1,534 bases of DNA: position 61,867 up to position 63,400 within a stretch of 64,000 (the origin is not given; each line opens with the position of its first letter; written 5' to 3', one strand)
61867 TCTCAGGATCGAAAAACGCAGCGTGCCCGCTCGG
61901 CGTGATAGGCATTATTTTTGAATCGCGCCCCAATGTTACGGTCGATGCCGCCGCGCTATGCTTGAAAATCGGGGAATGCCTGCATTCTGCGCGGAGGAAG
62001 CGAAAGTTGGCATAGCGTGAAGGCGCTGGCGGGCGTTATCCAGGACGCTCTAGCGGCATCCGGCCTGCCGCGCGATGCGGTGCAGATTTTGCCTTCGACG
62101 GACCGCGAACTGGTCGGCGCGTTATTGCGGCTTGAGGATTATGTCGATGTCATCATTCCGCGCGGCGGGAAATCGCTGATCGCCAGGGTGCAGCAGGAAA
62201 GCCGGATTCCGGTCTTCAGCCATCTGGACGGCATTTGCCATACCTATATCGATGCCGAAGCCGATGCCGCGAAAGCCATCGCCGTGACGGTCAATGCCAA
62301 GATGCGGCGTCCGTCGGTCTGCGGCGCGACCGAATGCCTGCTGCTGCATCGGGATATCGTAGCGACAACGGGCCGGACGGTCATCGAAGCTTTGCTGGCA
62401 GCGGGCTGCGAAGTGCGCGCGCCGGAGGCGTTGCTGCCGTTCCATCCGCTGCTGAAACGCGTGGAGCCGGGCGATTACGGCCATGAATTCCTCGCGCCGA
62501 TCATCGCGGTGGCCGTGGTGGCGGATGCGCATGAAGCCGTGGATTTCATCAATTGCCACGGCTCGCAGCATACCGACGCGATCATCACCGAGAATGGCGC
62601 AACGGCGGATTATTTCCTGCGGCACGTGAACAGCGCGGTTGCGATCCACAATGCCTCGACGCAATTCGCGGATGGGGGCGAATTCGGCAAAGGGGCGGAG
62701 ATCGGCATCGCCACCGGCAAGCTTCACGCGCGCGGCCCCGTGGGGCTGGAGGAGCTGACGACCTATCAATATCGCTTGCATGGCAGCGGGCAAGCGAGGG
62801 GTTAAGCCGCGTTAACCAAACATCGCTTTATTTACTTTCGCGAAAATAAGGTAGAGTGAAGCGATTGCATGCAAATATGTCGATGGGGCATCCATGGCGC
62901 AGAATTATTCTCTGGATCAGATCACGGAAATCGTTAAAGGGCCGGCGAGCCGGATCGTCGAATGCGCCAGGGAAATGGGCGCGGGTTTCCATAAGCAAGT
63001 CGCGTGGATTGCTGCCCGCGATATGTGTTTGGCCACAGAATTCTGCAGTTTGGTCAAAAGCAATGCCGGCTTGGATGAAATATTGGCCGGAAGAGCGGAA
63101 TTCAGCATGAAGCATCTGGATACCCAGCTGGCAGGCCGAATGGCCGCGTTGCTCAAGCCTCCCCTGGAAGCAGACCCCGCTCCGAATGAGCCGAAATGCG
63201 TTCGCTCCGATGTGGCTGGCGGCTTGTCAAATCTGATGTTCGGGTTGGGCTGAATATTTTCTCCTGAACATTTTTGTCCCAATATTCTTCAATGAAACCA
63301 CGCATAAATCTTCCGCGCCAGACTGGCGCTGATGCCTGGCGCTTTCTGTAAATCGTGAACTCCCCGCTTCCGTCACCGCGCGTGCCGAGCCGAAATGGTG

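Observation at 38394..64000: Gradient of homopolymer-associated single-nucleotide frameshifts towards the 3' end of the window - probably sequencing or assembly error, not genome decay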

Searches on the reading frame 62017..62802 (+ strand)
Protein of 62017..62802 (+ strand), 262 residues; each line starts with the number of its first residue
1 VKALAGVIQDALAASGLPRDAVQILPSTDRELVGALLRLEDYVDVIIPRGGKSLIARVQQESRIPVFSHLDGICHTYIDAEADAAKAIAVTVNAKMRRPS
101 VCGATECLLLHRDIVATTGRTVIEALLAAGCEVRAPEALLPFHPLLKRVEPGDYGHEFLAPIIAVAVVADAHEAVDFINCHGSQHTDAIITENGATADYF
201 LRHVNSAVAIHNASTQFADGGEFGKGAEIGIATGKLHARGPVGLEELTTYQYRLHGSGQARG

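Call 26: find_related_loci(query=window:62017-62802:+, collection=metagenome_contigs, flank=10000)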
Query window:62017-62802:+ (262 aa) in metagenome_contigs; peptide patterns used: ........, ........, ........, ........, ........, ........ (x = any residue, [..] = any of these).
600 stretches matched a pattern (row limit reached: there are more); 597 encode a relative of the query (tblastn E <= 1e-3); the best 80 are kept; 80 distinct loci.
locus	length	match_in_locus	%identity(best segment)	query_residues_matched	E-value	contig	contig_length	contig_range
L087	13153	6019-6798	54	2-261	9e-94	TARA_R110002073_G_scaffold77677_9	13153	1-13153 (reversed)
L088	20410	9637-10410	55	4-261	3e-92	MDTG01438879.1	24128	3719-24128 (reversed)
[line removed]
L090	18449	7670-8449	50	2-261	2e-90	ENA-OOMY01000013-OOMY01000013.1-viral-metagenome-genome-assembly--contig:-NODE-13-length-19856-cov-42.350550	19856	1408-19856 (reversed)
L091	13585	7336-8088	56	12-261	3e-90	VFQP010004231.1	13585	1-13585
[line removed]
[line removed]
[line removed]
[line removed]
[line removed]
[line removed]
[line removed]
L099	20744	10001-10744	56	12-261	3e-88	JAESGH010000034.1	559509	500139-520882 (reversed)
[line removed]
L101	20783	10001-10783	54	2-261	9e-89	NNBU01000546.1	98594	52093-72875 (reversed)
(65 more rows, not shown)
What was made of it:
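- Tried and rejected: Metagenome scan with the ProA fragment (call 26).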

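Call 36: find_encoding_contigs(protein=window:62017-62802:+, flank=10000, max_places=10)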
Protein window:62017-62802:+ (262 aa): 1 contig read that carries it; 1 place shown.
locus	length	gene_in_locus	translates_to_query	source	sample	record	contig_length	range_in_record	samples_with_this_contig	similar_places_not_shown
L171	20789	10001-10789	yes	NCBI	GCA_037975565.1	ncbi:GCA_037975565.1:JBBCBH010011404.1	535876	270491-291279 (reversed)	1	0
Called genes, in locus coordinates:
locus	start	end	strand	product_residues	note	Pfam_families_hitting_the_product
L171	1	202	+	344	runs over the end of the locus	PF13177:DNA_pol3_delta2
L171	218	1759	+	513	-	PF00133:tRNA-synt_1, PF01406:tRNA-synt_1e, PF01921:tRNA-synt_1f (faint), PF09334:tRNA-synt_1g, PF00133:tRNA-synt_1, PF01406:tRNA-synt_1e (weak), PF19303:Anticodon_3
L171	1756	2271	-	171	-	-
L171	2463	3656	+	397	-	-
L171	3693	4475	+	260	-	PF01026:TatD_DNase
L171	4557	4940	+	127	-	-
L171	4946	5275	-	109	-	-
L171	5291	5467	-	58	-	PF00471:Ribosomal_L33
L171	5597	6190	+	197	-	-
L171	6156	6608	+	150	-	PF01343:Peptidase_S49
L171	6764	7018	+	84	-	PF01343:Peptidase_S49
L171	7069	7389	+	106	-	PF01343:Peptidase_S49 (weak)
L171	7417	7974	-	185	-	-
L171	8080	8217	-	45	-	-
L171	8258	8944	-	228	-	-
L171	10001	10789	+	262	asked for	PF00171:Aldedh (faint)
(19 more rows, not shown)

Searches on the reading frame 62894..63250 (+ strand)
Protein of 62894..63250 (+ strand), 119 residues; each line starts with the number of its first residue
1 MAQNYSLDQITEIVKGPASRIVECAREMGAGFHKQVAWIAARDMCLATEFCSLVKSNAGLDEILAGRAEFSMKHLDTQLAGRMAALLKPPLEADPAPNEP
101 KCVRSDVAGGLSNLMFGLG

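Call 42: find_encoding_contigs(protein=window:62894-63250:+, flank=10000, max_places=10)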
Protein window:62894-63250:+ (119 aa): 2 contigs read that carry it; 2 places shown.
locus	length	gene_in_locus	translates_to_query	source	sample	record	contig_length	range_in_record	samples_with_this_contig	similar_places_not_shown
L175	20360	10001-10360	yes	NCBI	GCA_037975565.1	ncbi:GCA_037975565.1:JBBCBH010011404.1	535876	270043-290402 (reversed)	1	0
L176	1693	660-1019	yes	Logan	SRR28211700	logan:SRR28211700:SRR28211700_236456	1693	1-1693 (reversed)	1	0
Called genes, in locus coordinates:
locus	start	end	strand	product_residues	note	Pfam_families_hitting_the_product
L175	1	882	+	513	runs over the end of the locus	PF00133:tRNA-synt_1, PF01406:tRNA-synt_1e, PF01921:tRNA-synt_1f (faint), PF09334:tRNA-synt_1g, PF00133:tRNA-synt_1, PF01406:tRNA-synt_1e (weak), PF19303:Anticodon_3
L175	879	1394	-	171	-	-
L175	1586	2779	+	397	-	-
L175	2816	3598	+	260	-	PF01026:TatD_DNase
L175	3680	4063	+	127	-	-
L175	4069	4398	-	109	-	-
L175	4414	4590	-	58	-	PF00471:Ribosomal_L33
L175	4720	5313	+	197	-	-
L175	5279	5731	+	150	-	PF01343:Peptidase_S49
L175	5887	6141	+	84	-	PF01343:Peptidase_S49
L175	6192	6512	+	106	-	PF01343:Peptidase_S49 (weak)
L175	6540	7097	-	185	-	-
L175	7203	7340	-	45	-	-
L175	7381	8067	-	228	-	-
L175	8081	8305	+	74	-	PF01472:PUA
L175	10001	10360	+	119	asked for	-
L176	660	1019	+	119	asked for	-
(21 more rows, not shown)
